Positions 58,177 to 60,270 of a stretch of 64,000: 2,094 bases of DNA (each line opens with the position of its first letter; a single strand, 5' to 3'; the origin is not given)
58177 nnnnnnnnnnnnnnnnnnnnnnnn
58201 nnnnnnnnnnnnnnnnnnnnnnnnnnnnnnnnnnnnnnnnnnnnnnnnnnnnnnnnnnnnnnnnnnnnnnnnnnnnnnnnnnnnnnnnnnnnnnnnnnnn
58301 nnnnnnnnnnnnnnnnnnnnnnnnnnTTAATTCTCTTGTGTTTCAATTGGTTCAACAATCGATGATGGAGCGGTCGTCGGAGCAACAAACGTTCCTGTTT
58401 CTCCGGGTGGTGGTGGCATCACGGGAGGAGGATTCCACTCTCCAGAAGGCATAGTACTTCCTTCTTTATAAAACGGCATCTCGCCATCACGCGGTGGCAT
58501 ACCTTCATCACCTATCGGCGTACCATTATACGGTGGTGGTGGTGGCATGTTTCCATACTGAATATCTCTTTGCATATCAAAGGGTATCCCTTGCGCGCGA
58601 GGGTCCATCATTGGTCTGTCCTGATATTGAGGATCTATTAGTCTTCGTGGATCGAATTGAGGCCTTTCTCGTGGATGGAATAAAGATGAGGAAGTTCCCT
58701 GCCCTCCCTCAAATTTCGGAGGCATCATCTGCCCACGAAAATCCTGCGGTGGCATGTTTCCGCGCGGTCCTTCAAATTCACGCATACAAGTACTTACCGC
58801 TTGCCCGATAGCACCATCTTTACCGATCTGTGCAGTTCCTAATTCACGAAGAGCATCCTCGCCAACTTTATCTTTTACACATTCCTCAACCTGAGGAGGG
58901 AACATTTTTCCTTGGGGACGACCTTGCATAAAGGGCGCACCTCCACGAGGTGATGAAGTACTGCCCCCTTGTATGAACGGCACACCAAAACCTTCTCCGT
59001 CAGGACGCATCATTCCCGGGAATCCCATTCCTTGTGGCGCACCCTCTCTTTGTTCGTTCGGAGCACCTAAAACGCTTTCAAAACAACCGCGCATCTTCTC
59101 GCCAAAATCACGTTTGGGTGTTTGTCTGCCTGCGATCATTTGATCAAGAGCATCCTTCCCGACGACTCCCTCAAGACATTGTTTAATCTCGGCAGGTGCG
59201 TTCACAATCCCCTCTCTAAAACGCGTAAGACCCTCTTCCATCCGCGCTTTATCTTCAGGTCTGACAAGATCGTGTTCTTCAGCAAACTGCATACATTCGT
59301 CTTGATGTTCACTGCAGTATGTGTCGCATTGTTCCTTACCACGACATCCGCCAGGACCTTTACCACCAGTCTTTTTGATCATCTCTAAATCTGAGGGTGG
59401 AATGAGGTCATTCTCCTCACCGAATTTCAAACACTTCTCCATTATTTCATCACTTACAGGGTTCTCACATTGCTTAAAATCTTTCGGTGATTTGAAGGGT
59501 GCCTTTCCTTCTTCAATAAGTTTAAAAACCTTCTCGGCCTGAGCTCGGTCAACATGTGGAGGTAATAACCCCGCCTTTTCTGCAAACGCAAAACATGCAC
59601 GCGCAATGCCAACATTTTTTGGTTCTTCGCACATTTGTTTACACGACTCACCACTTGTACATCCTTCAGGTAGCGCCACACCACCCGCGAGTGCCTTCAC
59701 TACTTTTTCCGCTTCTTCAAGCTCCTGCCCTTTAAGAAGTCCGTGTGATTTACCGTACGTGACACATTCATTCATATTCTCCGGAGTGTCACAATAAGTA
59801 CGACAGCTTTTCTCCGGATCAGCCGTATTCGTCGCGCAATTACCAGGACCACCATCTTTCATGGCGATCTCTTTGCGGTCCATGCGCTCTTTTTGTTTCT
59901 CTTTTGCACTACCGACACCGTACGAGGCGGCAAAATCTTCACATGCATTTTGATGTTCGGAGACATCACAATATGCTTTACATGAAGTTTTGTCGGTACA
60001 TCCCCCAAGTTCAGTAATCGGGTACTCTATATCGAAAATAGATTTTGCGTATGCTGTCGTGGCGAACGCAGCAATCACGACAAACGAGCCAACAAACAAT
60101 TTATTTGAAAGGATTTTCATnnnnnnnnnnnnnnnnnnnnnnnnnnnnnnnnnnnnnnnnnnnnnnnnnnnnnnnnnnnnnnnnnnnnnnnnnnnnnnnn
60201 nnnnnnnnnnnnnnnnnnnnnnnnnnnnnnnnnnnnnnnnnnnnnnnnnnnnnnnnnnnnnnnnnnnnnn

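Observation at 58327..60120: Large secreted protein built from tandem 4-Cys modules plus a Met/Pro/Gly-rich disordered half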

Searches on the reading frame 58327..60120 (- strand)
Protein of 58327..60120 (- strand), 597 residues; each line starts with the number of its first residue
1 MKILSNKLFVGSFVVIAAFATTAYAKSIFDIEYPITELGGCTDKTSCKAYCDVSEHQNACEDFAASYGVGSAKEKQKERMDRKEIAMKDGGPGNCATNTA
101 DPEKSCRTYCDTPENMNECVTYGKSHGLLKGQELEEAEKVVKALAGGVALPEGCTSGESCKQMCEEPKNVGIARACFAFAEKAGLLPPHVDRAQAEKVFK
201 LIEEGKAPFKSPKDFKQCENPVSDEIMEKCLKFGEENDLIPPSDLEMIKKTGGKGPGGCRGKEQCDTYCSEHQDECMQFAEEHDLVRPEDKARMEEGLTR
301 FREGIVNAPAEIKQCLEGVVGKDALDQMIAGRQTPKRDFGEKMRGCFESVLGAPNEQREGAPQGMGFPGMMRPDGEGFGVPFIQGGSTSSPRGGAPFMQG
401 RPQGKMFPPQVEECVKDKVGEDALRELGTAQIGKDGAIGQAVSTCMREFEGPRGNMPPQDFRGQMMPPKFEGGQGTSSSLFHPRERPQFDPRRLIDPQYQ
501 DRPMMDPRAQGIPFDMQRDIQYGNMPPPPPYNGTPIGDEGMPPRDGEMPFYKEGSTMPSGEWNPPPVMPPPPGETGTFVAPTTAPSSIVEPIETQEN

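Call 3: search_protein_families(library=pfam, proteins=[window:58327-60120:-], max_evalue=10)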
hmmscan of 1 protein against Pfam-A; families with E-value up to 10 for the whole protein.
window:58327-60120:- (597 aa): 1 family
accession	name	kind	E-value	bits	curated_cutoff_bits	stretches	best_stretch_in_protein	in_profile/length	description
PF25052.1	AtDEF-like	-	0.69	10.7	25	0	153-180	42-69/79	Defensin-like family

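Call 4: search_protein_families(library=ncbifam, proteins=[window:58327-60120:-], max_evalue=10)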
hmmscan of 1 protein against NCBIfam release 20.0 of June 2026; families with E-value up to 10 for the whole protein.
window:58327-60120:- (597 aa): 0 families

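Call 5: search_solved_structures(query=window:58327-60120:-, max_evalue=10)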
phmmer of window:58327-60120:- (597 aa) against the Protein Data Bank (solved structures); distinct sequences matched with E-value up to 10: 0.

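Call 7: find_homologous_proteins(query=window:58327-60120:-, max_evalue=0.001)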
Query window:58327-60120:- (597 aa): 504 proteins with E <= 0.001 among 8000 candidates; the best 120 are listed.
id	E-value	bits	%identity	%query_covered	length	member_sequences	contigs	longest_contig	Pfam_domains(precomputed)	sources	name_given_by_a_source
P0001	0.0e+0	1251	99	91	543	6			-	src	-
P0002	2.9e-281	953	72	98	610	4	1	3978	-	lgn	-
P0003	5.0e-275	932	71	99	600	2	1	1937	-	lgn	-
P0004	6.5e-266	902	70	97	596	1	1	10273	-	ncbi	-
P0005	2.2e-259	881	73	93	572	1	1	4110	-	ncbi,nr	ncbi:MAG: hypothetical protein HY228_00185 [Candidatus Yonathbacteria bacterium]|nr:hypothetical pro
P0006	1.0e-253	862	71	94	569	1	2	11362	-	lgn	-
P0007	5.7e-252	856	69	97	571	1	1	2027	-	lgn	-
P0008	6.4e-252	856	68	99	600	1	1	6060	-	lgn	-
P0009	7.7e-250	849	70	95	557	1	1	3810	-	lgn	-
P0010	6.3e-242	823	68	91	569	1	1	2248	-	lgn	-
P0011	5.0e-241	820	66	99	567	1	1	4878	-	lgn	-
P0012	9.3e-241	819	65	97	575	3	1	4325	-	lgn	-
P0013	2.7e-239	814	75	80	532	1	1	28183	-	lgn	-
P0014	2.6e-224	765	60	98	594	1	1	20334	-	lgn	-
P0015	1.8e-174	600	57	79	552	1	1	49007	-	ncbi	-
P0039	3.2e-121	424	45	75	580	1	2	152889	-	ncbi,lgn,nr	ncbi:hypothetical protein HY416_04310 [Candidatus Kaiserbacteria bacterium]|nr:hypothetical protein 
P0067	6.2e-109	384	42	81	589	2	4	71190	-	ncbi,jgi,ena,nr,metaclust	ncbi:MAG: hypothetical protein UX89_C0003G0020 [Parcubacteria group bacterium GW2011_GWA2_47_16]|nr:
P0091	3.5e-97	345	33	58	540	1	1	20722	PF25052.2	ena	-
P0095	4.0e-95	338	35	60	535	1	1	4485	PF25052.2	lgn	-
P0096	6.4e-95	337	43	72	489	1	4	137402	-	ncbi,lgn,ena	-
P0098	2.7e-93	332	37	55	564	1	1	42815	-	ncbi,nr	ncbi:hypothetical protein HZC33_00915 [Candidatus Wolfebacteria bacterium]|nr:hypothetical protein [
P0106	1.8e-84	303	29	65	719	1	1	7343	-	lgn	-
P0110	4.5e-82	295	37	52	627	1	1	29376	PF25052.2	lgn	-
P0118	5.2e-78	282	31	58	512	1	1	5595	-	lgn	-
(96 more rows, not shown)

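Call 21: find_encoding_contigs(protein=P0039, flank=6000, max_places=2)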
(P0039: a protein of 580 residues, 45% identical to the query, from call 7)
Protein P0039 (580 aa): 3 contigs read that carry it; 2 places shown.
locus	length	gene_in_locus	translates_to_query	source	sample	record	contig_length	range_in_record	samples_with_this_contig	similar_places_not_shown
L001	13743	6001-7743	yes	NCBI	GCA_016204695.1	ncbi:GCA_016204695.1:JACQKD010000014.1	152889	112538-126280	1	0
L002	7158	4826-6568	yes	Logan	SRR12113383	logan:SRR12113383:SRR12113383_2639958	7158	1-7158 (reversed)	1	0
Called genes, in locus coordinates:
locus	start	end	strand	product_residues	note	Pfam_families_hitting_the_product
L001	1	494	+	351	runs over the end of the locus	-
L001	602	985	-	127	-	PF02452:PemK_toxin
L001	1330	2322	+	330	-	PF00389:2-Hacid_dh, PF02826:2-Hacid_dh_C, PF03446:NAD_binding_2 (weak)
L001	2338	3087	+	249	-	PF00561:Abhydrolase_1, PF12146:Hydrolase_4, PF12697:Abhydrolase_6, PF03959:FSH1 (weak), PF00561:Abhydrolase_1 (weak)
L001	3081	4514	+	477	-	PF08245:Mur_ligase_M, PF02875:Mur_ligase_C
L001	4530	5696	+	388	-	PF01820:Dala_Dala_lig_N, PF02222:ATP-grasp (weak), PF07478:Dala_Dala_lig_C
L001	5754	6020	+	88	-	-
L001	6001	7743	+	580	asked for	-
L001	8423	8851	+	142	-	-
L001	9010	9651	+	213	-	PF20334:DUF6629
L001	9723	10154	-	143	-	-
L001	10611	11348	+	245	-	PF06790:UPF0259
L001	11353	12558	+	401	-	-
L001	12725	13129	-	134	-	-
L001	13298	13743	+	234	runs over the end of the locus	PF02585:PIG-L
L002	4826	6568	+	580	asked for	-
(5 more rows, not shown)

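Call 24: predict_structure(alignment_id=A1)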
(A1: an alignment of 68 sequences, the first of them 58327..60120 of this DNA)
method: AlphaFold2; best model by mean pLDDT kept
length: 597 residues; sequences in the alignment: 68
mean_pLDDT: 74.0   pTM: 0.56
mean pLDDT of the five models: 74.0, 73.5, 73.3, 73.0, 71.8
residues with pLDDT >= 90: 334; 70-90: 33; 50-70: 49; < 50: 181
segments of 3 or more residues with pLDDT < 50: 1-7, 361-405, 452-488, 502-526, 532-563, 566-568, 573-597
pLDDT, mean of each block of 10 residues (from residue 1): 48 56 64 93 93 91 90 91 96 97 95 96 96 96 96 93 94 96 95 96 95 92 95 96 95 95 93 94 95 95 95 96 96 91 93 58 42 39 35 39 62 94 83 80 90 43 37 33 43 55 43 36 44 43 41 40 47 44 37 36
secondary structure, 60 per line:
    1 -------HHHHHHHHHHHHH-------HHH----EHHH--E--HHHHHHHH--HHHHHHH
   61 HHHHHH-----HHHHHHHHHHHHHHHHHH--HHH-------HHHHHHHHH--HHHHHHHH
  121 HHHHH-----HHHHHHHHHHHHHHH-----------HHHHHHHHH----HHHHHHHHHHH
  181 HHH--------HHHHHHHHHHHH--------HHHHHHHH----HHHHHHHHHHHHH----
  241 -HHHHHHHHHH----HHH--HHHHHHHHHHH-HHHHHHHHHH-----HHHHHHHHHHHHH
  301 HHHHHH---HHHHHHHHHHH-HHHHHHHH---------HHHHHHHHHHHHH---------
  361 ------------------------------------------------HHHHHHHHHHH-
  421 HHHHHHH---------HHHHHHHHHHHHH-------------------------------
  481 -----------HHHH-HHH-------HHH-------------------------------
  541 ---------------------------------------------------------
elements in order: H8-20 H44-51 H54-66 H72-89 H102-110 H113-125 H131-145 H157-165 H170-183 H192-203 H212-219 H224-236 H242-251 H261-271 H273-282 H288-306 H310-320 H322-329 H339-351 H409-419 H421-427 H437-449 H492-495

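Call 27: find_encoding_contigs(protein=P0098, flank=6000, max_places=1)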
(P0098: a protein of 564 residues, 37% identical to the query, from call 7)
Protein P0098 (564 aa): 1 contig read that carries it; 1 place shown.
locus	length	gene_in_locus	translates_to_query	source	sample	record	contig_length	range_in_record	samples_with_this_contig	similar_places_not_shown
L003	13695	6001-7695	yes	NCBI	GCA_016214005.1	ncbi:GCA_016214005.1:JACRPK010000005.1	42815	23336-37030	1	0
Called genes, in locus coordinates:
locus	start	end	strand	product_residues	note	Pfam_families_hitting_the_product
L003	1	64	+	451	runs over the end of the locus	PF00753:Lactamase_B, PF23023:Anti-Pycsar_Apyc1, PF12706:Lactamase_B_2, PF16661:Lactamase_B_6, PF10996:Beta-Casp, PF07521:RMMBL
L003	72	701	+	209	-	PF18306:LDcluster4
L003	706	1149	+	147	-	PF02308:MgtC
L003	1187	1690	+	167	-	PF04981:NMD3 (weak)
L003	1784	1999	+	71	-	-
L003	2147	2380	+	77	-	PF04024:PspC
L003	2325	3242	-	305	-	PF02879:PGM_PMM_II, PF02880:PGM_PMM_III, PF00408:PGM_PMM_IV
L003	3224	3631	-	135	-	PF02878:PGM_PMM_I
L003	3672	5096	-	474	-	PF02310:B12-binding, PF04055:Radical_SAM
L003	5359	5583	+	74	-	-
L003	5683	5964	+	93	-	-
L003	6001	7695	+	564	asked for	-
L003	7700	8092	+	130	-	PF09997:DUF2238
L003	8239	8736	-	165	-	PF01195:Pept_tRNA_hydro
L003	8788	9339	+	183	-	PF10502:Peptidase_S26, PF00717:Peptidase_S24 (weak)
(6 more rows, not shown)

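Call 28: find_encoding_contigs(protein=P0067, flank=6000, max_places=1)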
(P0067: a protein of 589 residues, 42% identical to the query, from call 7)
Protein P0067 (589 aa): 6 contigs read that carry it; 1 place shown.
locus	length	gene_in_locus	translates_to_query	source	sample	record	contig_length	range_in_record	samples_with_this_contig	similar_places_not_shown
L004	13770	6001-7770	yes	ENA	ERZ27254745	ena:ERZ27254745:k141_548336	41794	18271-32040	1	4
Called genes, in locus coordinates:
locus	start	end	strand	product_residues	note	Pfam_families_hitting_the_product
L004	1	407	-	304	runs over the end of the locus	PF00119:ATP-synt_A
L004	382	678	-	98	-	PF09527:ATPase_gene1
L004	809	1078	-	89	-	PF12840:HTH_20 (weak), PF01022:HTH_5, PF12802:MarR_2 (weak), PF13412:HTH_24 (weak)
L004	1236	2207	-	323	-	PF00089:Trypsin, PF13365:Trypsin_2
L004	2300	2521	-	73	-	-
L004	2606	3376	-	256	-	PF01479:S4 (weak), PF00849:PseudoU_synth_2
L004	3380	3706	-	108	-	-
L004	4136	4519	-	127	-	-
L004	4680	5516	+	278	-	PF01209:Ubie_methyltran, PF02353:CMAS, PF05175:MTS, PF13489:Methyltransf_23, PF07021:MetW, PF13649:Methyltransf_25, PF13847:Methyltransf_31, PF08241:Methyltransf_11, +2 more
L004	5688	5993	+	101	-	-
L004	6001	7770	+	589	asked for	-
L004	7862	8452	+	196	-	PF01863:YgjP-like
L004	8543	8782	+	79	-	PF00462:Glutaredoxin, PF13417:GST_N_3, PF13409:GST_N_2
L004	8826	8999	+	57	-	-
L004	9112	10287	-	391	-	PF07690:MFS_1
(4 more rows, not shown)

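Call 29: find_encoding_contigs(protein=P0096, flank=6000, max_places=1)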
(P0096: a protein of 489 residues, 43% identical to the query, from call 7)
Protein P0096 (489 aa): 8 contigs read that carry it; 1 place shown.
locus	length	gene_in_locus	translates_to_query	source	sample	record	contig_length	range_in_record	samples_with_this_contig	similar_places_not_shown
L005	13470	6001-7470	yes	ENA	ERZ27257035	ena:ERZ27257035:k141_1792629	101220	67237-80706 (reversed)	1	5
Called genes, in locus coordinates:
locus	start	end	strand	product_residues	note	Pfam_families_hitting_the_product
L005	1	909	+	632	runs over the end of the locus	PF17764:PriA_3primeBD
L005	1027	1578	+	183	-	PF01327:Pep_deformylase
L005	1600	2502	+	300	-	PF00551:Formyl_trans_N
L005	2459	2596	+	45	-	-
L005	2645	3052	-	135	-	PF02482:Ribosomal_S30AE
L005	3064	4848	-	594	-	-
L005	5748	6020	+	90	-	-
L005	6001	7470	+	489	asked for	-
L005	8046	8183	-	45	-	-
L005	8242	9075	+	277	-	-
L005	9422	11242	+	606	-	PF00005:ABC_tran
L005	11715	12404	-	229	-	-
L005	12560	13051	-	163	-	-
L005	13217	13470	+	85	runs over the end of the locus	PF26291:SWIB_eIF2D (weak), PF02201:SWIB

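Call 40: find_related_loci(query=A1, collection=genome_contigs, flank=3000)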
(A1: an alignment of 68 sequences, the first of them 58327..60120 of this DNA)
Query A1 (597 aa) in genome_contigs; peptide patterns used: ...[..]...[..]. (x = any residue, [..] = any of these).
436 stretches matched a pattern; 285 encode a relative of the query (tblastn E <= 1e-3); the best 80 are kept; 80 distinct loci.
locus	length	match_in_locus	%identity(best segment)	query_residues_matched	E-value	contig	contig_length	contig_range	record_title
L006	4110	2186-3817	73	1-555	0e+0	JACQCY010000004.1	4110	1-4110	MAG: Candidatus Yonathbacteria bacterium isolate NC_groundwater_980_Pr1_S-0.2um_43_16 Montesol18-Sp2_coassembly_scaffold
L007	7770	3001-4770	70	1-580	0e+0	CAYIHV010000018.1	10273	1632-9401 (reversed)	MAG TPA_asm: uncultured Candidatus Saccharibacteria bacterium isolate ERP119705_co22_57 genome assembly, contig: NODE_51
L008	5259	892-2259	55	1-455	4e-154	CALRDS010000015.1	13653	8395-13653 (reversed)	MAG: Candidatus Nomurabacteria bacterium isolate Baikal-1350m-319 genome assembly, contig: Baikal-1350m-c16298, whole ge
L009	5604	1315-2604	49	2-446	4e-139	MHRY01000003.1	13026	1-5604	MAG: Candidatus Taylorbacteria bacterium RIFCSPLOWO2_01_FULL_45_34b rifcsplowo2_01_scaffold_11995, whole genome shotgun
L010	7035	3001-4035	55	3-351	3e-124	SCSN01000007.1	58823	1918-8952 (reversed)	MAG: Patescibacteria group bacterium isolate FW215_bin.14 FW215_bin.14-52594, whole genome shotgun sequence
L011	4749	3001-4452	54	1-590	3e-121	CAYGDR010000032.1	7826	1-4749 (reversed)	MAG TPA_asm: uncultured Candidatus Saccharibacteria bacterium isolate ERP113451_co3_35 genome assembly, contig: NODE_820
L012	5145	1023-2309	46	6-455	2e-115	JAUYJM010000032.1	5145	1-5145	MAG: bacterium isolate C24_metabat.bin.140 C24_k141_48579, whole genome shotgun sequence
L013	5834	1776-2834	55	1-351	6e-114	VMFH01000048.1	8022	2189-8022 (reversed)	MAG: Parcubacteria group bacterium Gr01-1014_72 G01um101472_scaffold_7417, whole genome shotgun sequence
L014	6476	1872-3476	39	2-565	7e-110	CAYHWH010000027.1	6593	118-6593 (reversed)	MAG TPA_asm: uncultured Candidatus Saccharibacteria bacterium isolate ERP119705_co16_95 genome assembly, contig: NODE_92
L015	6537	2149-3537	42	3-451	1e-108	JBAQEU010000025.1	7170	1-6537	MAG: Minisyncoccia bacterium isolate MFD12003_ilm_asm_bin73 k127_55003, whole genome shotgun sequence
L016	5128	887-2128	49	1-396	2e-107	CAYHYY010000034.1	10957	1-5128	MAG TPA_asm: uncultured Candidatus Saccharibacteria bacterium isolate ERP119705_co16_438 genome assembly, contig: NODE_4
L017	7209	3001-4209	45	2-447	3e-105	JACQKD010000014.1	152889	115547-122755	MAG: Candidatus Kaiserbacteria bacterium isolate NC_groundwater_1168_Ag_S-0.1um_54_98 S_p1_S3_coassembly_k141_1967504, w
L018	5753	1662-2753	48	3-368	1e-101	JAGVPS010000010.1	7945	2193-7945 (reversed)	MAG: Candidatus Paceibacterota bacterium isolate DeMMO3_58 c_000000052172, whole genome shotgun sequence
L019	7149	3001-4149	49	1-378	3e-100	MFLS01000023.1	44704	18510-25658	MAG: Candidatus Kaiserbacteria bacterium RIFCSPHIGHO2_12_FULL_56_13 rifcsphigho2_12_scaffold_4531, whole genome shotgun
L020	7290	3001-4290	42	1-460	8e-97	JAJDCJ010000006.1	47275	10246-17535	MAG: Patescibacteria group bacterium isolate OFTM362 OFTM362_5, whole genome shotgun sequence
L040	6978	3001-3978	38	20-357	1e-64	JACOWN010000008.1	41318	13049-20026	MAG: Parcubacteria group bacterium isolate NC_groundwater_127_Ag_B-0.1um_55_13 S3_GD2017_2_B1_scaffold_361, whole genome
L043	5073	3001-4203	34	33-427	1e-63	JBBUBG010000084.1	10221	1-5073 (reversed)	MAG: Patescibacteria group bacterium isolate H52-bin082_1 H52_bin082_1_000000000084, whole genome shotgun sequence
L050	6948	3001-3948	40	26-351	2e-61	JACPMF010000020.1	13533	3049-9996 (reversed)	MAG: Candidatus Sungiibacteriota bacterium isolate NC_groundwater_542_Ag_S-0.1um_47_13 S35_SO-1_scaffold_504954, whole g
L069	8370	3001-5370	34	8-574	3e-57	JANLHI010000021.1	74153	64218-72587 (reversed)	MAG: Patescibacteria group bacterium isolate P6-13 k99_82333, whole genome shotgun sequence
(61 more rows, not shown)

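Call 43: search_protein_families(library=pfam, proteins=[L050:2524-5637:+, L040:2572-5640:+, L043:2464-4659:+, L069:2953-5502:+, P0118, P0106], max_evalue=0.01)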
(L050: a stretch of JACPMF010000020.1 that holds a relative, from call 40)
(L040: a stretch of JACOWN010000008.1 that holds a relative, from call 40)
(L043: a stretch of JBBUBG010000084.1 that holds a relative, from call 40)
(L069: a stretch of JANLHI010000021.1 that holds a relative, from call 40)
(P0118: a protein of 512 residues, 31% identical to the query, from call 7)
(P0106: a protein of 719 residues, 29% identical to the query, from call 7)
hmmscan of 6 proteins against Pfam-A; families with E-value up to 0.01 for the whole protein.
L050:2524-5637:+ (1037 aa): 2 families
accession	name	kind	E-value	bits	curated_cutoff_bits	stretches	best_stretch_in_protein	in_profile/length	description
PF13385.13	Laminin_G_3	-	8.7e-27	94.6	27.6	1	735-897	4-151/151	Concanavalin A-like lectin/glucanases superfamily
PF07648.20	Kazal_2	-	0.0001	22.8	22.8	1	604-640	4-48/48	Kazal-type serine protease inhibitor domain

L040:2572-5640:+ (1022 aa): 2 families
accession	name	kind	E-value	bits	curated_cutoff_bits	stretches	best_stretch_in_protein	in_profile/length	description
PF13385.13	Laminin_G_3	-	3.2e-24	86.2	27.6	1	694-842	12-150/151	Concanavalin A-like lectin/glucanases superfamily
PF02210.31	Laminin_G_2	-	4.5e-05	24.4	22.9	1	760-832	47-123/126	Laminin G domain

L043:2464-4659:+ (731 aa): 0 families

L069:2953-5502:+ (849 aa): 0 families

P0118 (512 aa): 1 family
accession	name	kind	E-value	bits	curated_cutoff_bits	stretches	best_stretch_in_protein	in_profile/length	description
PF25052.1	AtDEF-like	-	0.0025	18.5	25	0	16-78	8-71/79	Defensin-like family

P0106 (719 aa): 1 family
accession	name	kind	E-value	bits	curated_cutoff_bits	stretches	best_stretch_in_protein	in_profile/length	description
PF09851.14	SHOCT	-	0.0059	16.8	27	0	383-397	11-25/28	Short C-terminal domain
